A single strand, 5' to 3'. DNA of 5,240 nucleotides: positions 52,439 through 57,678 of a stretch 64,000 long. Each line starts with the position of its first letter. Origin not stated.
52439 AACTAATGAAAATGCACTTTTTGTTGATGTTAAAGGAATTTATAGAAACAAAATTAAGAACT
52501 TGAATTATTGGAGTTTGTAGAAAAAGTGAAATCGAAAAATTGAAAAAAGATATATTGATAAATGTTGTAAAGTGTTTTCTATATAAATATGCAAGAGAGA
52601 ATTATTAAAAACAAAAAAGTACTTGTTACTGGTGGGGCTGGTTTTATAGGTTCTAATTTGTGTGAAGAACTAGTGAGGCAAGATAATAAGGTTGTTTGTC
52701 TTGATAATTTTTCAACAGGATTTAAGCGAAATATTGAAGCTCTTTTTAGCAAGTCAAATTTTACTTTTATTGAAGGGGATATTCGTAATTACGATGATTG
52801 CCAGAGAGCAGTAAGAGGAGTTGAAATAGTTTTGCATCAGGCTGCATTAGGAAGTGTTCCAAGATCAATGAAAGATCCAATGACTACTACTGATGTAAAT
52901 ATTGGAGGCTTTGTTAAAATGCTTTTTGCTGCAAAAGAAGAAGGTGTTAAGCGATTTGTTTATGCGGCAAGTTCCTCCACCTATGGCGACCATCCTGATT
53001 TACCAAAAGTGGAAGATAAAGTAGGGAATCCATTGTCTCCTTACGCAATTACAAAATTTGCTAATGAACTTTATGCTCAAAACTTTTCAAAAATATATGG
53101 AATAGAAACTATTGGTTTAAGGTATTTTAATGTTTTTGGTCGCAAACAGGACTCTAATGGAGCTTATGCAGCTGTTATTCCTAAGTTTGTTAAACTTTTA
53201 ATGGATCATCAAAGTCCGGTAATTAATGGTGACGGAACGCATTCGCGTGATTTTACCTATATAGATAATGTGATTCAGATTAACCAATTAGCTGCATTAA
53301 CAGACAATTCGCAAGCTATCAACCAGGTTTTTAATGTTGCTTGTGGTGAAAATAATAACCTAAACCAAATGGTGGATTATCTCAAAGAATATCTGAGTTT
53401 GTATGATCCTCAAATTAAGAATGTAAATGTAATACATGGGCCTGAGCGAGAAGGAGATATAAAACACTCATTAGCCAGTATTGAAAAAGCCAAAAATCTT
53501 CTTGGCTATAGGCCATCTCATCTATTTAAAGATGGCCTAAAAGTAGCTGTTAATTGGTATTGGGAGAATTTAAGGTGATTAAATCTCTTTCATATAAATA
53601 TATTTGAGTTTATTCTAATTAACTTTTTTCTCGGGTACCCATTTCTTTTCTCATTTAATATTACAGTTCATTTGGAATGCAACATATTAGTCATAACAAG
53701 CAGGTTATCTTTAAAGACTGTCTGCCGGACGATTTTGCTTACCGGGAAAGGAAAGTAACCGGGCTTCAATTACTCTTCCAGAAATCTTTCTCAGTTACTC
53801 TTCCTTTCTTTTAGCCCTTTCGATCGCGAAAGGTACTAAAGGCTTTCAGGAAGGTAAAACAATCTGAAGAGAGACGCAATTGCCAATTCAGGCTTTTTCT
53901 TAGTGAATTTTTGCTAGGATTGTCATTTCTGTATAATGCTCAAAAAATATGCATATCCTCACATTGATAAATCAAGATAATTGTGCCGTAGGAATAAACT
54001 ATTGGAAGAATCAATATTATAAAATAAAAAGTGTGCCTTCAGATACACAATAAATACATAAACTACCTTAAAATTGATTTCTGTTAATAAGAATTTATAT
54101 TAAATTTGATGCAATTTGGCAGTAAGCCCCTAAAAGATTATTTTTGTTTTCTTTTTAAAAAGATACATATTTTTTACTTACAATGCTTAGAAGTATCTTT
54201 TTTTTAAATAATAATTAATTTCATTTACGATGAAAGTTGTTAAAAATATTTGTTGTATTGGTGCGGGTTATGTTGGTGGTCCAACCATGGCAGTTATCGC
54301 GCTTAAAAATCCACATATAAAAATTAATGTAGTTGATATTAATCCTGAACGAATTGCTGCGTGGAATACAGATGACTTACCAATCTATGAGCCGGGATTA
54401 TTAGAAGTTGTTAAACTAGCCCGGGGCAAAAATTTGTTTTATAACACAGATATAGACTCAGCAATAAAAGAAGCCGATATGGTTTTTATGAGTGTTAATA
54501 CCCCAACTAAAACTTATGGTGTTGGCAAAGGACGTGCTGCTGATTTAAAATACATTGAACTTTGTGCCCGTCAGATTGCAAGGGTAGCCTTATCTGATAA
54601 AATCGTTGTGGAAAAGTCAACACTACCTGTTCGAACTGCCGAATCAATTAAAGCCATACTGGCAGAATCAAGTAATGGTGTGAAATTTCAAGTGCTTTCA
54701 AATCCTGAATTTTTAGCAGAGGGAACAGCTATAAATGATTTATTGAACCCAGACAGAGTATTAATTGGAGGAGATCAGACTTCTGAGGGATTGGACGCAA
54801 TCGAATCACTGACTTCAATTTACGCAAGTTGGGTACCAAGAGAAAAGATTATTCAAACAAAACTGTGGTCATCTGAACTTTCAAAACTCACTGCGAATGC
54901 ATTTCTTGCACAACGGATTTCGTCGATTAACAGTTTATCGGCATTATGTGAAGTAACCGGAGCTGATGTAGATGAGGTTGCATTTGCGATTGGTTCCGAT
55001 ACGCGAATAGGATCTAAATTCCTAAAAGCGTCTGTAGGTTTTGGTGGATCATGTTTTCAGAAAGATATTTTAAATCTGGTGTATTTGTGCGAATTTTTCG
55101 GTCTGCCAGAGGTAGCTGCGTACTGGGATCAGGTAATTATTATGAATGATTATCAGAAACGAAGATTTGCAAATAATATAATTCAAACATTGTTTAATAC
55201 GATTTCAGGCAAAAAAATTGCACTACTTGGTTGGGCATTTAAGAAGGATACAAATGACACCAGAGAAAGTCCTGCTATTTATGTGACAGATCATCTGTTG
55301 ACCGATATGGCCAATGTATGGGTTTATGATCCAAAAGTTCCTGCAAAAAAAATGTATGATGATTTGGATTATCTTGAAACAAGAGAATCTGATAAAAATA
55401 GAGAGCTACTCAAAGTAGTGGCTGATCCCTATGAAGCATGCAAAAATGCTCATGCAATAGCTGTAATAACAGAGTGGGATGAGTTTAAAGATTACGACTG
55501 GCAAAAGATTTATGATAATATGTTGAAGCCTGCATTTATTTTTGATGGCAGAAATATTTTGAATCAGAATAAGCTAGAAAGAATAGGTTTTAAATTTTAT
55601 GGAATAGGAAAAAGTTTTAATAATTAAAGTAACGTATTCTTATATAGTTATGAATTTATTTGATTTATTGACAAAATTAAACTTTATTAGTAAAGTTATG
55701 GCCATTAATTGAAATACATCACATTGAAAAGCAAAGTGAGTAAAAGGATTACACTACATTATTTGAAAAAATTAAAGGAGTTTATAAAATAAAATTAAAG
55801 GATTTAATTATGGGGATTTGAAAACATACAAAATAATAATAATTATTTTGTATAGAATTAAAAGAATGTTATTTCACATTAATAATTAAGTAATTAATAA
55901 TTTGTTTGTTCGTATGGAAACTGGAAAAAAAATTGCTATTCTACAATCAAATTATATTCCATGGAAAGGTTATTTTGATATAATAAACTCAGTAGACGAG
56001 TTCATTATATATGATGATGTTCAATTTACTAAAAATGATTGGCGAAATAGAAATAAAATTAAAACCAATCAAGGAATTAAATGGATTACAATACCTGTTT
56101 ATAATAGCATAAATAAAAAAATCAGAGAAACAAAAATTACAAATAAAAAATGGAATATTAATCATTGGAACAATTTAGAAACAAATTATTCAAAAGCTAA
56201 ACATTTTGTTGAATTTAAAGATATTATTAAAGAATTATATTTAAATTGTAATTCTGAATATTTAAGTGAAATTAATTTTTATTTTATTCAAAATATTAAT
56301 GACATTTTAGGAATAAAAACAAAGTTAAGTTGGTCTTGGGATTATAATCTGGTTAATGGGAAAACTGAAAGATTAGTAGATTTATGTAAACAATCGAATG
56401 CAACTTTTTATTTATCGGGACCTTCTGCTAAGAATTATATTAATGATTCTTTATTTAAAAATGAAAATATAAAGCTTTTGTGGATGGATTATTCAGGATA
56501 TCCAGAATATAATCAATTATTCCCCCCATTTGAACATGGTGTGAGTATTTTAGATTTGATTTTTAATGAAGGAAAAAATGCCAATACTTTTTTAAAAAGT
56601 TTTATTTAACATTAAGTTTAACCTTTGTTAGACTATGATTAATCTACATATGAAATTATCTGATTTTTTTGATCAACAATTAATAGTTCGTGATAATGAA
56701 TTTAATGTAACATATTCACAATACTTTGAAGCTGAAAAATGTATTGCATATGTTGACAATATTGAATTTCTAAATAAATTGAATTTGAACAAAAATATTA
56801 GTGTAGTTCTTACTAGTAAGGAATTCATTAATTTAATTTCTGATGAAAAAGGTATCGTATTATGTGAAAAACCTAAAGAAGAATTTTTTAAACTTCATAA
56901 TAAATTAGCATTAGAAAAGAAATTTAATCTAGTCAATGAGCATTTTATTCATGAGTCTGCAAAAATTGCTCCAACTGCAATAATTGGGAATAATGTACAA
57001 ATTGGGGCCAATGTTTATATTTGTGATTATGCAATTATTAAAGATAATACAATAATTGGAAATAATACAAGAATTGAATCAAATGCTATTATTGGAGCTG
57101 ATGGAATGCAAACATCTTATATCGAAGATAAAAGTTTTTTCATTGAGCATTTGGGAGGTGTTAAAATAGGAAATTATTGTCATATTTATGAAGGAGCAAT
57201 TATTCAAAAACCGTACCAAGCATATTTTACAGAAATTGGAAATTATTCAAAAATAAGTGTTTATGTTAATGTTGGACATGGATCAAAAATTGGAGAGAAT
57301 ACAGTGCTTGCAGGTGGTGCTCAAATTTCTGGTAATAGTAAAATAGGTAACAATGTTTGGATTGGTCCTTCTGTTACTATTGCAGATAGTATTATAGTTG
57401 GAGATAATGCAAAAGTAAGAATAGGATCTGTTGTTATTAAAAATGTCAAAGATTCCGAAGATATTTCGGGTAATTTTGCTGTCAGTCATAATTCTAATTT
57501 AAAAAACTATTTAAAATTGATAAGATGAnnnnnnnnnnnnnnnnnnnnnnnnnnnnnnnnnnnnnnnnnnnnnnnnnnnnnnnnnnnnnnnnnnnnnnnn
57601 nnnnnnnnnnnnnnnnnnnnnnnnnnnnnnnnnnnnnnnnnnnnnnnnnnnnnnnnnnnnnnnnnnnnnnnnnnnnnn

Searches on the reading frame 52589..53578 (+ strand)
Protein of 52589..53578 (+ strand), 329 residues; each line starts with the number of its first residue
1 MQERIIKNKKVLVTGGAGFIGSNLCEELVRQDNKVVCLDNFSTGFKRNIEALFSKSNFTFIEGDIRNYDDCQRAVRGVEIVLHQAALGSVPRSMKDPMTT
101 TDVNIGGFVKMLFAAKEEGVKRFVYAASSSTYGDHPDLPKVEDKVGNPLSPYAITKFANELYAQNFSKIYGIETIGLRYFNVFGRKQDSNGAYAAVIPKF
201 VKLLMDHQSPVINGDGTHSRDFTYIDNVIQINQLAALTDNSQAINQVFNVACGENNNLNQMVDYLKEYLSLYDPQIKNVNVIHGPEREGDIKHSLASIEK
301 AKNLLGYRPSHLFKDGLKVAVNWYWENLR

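Call 64: search_protein_families(library=pfam, proteins=[window:52589-53578:+], max_evalue=0.00001)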
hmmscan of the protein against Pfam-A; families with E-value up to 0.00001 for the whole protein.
window:52589-53578:+ (329 aa): 9 families
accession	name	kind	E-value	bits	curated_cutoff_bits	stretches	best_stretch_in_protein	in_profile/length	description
PF01370.27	Epimerase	-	1.6e-56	191.9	20.9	1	11-251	1-240/240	NAD dependent epimerase/dehydratase family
PF16363.11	GDP_Man_Dehyd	-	1.2e-51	176.5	27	1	12-318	1-330/332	GDP-mannose 4,6 dehydratase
PF01073.25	3Beta_HSD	-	8e-24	84.6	22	1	12-240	1-235/280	3-beta hydroxysteroid dehydrogenase/isomerase family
PF02719.21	Polysacc_synt_2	-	2.1e-20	73.5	20.2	1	11-271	1-249/293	Polysaccharide biosynthesis protein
PF05368.20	NmrA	-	5.7e-11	43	27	1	8-171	2-162/298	NmrA-like family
PF13460.12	NAD_binding_10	-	2e-10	41.2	27.2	1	15-160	1-128/184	NAD(P)H-binding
PF07993.18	NAD_binding_4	-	1.1e-08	35.1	20.1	1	13-184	1-209/258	Male sterility protein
PF00106.31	adh_short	-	4.9e-08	33.1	26.6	1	9-79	1-72/195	short chain dehydrogenase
PF04321.23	RmlD_sub_bind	-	4.4e-07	29.7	27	1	10-185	2-154/287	RmlD substrate binding domain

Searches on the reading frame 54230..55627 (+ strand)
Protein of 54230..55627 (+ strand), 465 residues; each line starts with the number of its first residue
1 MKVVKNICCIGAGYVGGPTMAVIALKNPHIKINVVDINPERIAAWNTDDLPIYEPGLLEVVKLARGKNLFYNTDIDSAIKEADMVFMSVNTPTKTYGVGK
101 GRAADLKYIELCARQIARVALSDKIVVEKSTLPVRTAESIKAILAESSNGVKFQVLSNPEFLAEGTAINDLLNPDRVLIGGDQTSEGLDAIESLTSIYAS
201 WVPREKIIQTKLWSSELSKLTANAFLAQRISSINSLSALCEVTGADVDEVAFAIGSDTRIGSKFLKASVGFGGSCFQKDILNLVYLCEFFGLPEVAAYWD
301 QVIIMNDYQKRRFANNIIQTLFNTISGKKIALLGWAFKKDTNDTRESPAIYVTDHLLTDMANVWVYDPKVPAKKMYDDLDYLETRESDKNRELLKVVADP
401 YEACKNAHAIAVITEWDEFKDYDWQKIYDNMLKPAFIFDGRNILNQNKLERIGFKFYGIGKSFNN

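Call 64: search_protein_families(library=pfam, proteins=[window:54230-55627:+], max_evalue=0.00001)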
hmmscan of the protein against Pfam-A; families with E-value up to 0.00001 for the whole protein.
window:54230-55627:+ (465 aa): 3 families
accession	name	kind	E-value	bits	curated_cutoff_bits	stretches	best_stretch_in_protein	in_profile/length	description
PF03721.20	UDPG_MGDP_dh_N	-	1.8e-58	197.7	27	1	6-187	2-181/187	UDP-glucose/GDP-mannose dehydrogenase family, NAD binding domain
PF03720.21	UDPG_MGDP_dh_C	-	6.9e-32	110.3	30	1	331-445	1-102/103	UDP-glucose/GDP-mannose dehydrogenase family, UDP binding domain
PF00984.24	UDPG_MGDP_dh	-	2.5e-29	101.7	25.4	1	213-307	1-93/94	UDP-glucose/GDP-mannose dehydrogenase family, central domain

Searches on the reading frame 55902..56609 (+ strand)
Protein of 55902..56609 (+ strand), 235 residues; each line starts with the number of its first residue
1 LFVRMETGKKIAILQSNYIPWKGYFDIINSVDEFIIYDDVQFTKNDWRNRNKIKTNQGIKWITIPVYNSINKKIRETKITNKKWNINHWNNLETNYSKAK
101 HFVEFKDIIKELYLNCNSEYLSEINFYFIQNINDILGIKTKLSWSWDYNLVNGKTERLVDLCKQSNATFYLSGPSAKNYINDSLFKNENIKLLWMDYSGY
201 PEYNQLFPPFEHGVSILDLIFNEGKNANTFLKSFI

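Call 64: search_protein_families(library=pfam, proteins=[window:55902-56609:+], max_evalue=0.00001)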
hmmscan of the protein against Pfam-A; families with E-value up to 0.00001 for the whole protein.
window:55902-56609:+ (235 aa): 1 family
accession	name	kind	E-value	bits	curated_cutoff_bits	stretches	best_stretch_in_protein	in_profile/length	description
PF08889.16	WbqC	-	4.9e-75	252.6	21.3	1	15-227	1-215/218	WbqC-like protein family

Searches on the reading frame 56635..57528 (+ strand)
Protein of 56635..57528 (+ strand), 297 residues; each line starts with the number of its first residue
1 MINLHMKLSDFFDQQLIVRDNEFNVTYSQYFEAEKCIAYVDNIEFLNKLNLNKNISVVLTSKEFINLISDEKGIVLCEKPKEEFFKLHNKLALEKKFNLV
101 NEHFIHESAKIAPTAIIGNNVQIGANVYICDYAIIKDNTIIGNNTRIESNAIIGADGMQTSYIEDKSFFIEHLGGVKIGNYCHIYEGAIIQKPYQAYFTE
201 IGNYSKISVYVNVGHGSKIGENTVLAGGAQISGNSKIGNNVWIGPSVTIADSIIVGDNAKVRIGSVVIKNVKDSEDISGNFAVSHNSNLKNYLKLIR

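Call 64: search_protein_families(library=pfam, proteins=[window:56635-57528:+], max_evalue=0.00001)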
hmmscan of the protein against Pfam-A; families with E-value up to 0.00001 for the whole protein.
window:56635-57528:+ (297 aa): 5 families
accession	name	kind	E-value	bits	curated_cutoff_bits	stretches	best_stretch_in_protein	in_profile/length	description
PF00132.30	Hexapep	-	4.3e-27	93.1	27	3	120-154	1-35/36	Bacterial transferase hexapeptide (six repeats)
PF25084.1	LbH_EIF2B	-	2.9e-12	47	54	1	85-155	10-77/105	EIF2B subunit epsilon LbH domain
PF21711.3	DCTN5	-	1.7e-06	28.3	40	0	172-264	51-137/182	Dynactin subunit 5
PF25087.1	GMPPB_C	-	4.1e-06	26.9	39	0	103-151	5-52/110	GMPPB C-terminal domain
PF14602.12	Hexapep_2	-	9e-06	25.8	27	0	236-267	3-32/34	Hexapeptide repeat of succinyl-transferase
